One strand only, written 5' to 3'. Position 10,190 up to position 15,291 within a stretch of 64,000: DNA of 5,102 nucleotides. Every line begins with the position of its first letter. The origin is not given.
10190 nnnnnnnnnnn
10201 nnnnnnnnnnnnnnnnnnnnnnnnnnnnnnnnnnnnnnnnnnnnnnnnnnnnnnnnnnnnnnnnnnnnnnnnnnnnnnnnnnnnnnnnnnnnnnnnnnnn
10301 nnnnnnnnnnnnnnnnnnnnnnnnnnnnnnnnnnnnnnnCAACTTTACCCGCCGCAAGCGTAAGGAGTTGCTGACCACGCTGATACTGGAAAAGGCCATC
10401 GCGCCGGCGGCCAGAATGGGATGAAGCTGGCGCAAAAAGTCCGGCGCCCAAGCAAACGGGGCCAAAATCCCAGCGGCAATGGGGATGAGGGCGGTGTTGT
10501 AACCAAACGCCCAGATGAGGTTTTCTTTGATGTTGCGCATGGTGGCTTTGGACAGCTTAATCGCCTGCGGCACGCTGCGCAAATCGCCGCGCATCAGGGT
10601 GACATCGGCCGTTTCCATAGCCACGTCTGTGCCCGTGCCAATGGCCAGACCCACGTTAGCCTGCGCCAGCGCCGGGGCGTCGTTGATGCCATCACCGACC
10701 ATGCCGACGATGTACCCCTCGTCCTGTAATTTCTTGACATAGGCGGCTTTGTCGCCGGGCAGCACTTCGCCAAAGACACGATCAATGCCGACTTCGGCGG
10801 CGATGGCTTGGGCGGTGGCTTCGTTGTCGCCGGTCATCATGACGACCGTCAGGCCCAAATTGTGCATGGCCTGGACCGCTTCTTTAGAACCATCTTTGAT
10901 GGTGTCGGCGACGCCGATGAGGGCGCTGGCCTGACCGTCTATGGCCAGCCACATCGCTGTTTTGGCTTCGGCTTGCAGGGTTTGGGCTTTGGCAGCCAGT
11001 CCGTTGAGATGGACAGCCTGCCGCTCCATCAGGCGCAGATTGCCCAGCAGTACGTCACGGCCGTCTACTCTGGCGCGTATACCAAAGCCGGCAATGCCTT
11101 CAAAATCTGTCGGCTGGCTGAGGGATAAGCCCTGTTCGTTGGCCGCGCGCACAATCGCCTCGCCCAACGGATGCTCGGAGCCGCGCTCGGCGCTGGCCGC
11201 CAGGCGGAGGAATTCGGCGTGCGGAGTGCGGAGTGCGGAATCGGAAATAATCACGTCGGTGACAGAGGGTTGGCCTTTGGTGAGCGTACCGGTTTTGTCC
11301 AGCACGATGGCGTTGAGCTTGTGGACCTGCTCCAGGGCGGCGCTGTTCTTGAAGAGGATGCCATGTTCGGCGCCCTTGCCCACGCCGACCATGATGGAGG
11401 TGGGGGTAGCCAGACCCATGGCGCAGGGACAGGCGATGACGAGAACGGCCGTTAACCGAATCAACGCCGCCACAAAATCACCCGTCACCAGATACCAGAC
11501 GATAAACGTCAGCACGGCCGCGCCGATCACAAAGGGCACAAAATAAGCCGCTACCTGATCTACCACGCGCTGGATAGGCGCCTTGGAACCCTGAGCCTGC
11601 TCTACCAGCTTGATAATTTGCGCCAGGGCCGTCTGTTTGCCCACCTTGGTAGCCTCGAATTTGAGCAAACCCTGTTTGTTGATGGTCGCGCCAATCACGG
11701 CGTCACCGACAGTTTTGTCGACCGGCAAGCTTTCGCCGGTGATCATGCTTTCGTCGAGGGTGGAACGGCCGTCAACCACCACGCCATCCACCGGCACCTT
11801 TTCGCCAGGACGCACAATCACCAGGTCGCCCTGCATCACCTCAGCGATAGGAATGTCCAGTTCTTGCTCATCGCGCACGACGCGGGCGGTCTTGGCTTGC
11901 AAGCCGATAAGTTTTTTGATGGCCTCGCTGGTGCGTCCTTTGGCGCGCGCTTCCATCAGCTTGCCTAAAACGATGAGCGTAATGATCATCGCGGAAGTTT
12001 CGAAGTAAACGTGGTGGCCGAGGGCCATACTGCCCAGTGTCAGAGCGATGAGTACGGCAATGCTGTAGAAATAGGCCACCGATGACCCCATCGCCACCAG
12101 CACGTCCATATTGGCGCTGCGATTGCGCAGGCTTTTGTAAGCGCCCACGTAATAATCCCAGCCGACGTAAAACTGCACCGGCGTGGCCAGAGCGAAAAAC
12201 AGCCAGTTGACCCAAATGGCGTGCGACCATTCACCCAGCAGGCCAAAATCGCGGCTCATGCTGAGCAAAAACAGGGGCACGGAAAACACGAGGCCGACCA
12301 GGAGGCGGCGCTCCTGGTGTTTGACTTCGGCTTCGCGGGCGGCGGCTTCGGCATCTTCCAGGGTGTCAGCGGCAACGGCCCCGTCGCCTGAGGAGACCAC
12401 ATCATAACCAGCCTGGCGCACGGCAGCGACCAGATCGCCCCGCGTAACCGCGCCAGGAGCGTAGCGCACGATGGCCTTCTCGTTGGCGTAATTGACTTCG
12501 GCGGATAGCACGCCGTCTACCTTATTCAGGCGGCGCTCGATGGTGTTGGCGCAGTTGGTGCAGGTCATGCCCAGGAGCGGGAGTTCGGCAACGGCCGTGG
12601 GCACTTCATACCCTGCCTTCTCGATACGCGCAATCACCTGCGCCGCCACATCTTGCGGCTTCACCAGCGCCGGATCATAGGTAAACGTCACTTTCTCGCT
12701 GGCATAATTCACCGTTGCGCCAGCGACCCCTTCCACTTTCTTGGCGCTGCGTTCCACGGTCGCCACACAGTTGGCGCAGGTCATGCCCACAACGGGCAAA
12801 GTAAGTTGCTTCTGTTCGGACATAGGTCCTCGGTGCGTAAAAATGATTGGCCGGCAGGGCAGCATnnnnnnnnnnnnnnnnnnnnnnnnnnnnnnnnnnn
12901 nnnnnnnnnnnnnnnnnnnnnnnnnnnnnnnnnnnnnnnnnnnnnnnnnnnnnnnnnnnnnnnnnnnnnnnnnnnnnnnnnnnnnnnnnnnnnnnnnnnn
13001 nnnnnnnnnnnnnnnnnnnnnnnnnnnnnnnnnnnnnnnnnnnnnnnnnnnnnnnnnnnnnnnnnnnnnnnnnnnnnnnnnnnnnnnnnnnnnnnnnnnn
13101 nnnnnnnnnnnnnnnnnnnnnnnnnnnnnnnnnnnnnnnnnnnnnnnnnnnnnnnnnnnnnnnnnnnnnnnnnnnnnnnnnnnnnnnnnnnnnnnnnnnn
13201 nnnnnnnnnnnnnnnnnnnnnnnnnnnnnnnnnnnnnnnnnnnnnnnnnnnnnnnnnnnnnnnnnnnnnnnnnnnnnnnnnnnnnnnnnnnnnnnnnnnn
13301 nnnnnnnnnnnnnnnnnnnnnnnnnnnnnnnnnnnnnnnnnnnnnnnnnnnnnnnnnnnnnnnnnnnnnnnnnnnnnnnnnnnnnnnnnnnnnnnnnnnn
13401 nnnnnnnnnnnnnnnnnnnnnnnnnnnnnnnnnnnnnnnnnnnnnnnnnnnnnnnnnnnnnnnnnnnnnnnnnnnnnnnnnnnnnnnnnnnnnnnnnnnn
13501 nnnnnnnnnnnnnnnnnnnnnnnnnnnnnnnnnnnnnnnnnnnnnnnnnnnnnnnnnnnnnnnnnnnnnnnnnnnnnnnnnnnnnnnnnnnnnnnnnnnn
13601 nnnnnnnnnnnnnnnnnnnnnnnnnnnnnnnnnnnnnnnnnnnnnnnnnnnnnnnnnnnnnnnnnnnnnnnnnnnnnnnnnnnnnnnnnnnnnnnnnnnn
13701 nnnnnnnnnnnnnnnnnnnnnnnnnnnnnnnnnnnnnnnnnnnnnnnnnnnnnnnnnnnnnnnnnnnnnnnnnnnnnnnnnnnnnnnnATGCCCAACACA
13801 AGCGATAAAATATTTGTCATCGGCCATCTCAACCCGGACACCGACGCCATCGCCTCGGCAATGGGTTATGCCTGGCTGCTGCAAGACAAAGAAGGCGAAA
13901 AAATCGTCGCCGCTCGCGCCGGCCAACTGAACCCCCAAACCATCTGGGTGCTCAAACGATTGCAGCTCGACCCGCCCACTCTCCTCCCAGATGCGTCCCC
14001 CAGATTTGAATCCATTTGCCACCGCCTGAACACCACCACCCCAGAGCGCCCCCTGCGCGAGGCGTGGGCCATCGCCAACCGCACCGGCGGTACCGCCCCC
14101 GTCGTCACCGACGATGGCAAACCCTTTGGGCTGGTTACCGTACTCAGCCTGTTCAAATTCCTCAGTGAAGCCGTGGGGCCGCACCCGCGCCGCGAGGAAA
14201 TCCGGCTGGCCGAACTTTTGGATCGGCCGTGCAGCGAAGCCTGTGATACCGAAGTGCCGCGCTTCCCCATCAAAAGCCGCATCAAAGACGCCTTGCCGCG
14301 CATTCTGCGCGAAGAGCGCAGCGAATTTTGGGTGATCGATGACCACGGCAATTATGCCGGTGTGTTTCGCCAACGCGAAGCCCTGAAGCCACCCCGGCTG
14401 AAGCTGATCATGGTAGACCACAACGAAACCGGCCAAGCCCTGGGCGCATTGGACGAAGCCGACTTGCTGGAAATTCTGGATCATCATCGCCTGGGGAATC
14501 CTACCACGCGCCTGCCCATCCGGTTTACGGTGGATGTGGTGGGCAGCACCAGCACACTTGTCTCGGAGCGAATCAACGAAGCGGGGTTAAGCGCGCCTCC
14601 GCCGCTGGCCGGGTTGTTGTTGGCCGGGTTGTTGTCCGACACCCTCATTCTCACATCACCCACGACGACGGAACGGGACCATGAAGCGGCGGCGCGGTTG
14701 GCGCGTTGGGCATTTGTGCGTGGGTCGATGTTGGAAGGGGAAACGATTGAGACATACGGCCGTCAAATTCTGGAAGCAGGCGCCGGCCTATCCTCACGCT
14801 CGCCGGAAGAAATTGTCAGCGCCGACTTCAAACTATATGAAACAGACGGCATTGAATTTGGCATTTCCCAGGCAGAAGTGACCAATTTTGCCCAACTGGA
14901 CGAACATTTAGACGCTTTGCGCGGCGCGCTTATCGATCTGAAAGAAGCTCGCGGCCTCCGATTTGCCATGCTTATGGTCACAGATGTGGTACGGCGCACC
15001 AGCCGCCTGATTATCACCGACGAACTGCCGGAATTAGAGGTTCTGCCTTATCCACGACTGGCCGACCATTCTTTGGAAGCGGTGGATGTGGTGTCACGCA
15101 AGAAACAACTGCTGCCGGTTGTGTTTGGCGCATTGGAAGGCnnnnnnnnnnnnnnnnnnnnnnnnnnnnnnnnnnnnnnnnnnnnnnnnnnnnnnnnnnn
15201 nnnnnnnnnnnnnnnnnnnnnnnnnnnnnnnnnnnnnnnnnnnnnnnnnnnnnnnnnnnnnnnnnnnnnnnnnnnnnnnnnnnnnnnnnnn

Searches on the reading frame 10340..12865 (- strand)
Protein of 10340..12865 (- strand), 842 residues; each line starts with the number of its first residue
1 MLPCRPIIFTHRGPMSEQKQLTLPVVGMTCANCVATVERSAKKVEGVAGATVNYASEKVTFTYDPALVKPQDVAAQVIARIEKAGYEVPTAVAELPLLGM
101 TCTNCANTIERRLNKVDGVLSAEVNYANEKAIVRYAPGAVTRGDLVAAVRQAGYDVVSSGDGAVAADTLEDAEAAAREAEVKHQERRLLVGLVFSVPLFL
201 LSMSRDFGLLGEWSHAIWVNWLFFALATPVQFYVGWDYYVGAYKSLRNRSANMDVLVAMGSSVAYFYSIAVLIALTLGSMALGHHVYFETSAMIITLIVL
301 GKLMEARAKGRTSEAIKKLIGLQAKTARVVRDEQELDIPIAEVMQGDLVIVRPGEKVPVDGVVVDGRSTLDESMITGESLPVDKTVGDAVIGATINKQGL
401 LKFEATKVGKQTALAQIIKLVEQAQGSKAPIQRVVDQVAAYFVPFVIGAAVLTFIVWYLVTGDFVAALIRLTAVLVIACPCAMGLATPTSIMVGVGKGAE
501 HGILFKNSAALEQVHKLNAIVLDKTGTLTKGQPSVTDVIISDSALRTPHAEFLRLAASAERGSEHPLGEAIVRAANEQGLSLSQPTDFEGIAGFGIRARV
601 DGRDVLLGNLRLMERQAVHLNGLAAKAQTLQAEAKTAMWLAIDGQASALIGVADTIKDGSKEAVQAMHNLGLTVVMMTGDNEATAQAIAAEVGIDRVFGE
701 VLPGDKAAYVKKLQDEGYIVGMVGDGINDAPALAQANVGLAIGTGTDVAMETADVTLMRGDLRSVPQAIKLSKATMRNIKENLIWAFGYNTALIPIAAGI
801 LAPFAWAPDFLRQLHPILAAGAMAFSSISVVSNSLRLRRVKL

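Call 62: search_protein_families(library=pfam, proteins=[window:10340-12865:-], max_evalue=0.00001)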
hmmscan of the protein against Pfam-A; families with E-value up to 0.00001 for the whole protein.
window:10340-12865:- (842 aa): 4 families
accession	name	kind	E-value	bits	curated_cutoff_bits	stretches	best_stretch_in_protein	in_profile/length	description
PF00122.25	E1-E2_ATPase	-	3.5e-59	199.8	28.1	1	322-501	2-181/181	E1-E2 ATPase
PF00702.32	Hydrolase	-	1.1e-36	127.5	26.4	1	518-737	2-191/191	haloacid dehalogenase-like hydrolase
PF00403.32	HMA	-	3.1e-33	114.4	24.8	2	22-87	1-62/62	Heavy-metal-associated domain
PF19803.4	DUF6286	-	7.9e-08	33.2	35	0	22-84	29-91/108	Family of unknown function (DUF6286)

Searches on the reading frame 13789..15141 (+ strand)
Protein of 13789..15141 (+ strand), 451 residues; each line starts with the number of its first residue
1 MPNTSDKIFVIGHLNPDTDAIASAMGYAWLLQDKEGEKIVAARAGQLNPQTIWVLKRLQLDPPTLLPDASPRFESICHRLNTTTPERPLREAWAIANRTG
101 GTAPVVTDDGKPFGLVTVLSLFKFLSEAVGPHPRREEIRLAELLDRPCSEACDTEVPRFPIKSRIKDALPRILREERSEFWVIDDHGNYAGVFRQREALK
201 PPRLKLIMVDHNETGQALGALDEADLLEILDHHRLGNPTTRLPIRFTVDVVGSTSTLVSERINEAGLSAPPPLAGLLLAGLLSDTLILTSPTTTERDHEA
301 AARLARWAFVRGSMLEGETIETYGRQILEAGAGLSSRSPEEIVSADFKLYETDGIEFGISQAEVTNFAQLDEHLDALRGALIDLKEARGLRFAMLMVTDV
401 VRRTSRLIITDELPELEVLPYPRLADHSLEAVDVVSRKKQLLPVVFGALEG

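Call 62: search_protein_families(library=pfam, proteins=[window:13789-15141:+], max_evalue=0.00001)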
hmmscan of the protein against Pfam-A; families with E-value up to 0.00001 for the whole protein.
window:13789-15141:+ (451 aa): 3 families
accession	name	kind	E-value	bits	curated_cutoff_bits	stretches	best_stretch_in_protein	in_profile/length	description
PF02833.19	DHHA2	-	5.3e-22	79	27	1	326-445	2-123/126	DHHA2 domain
PF01368.27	DHH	-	1.2e-15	58.3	28.1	1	7-280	1-124/125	DHH family, N-terminal domain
PF00571.33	CBS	-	8.4e-09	36.1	24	0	82-126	11-56/57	CBS domain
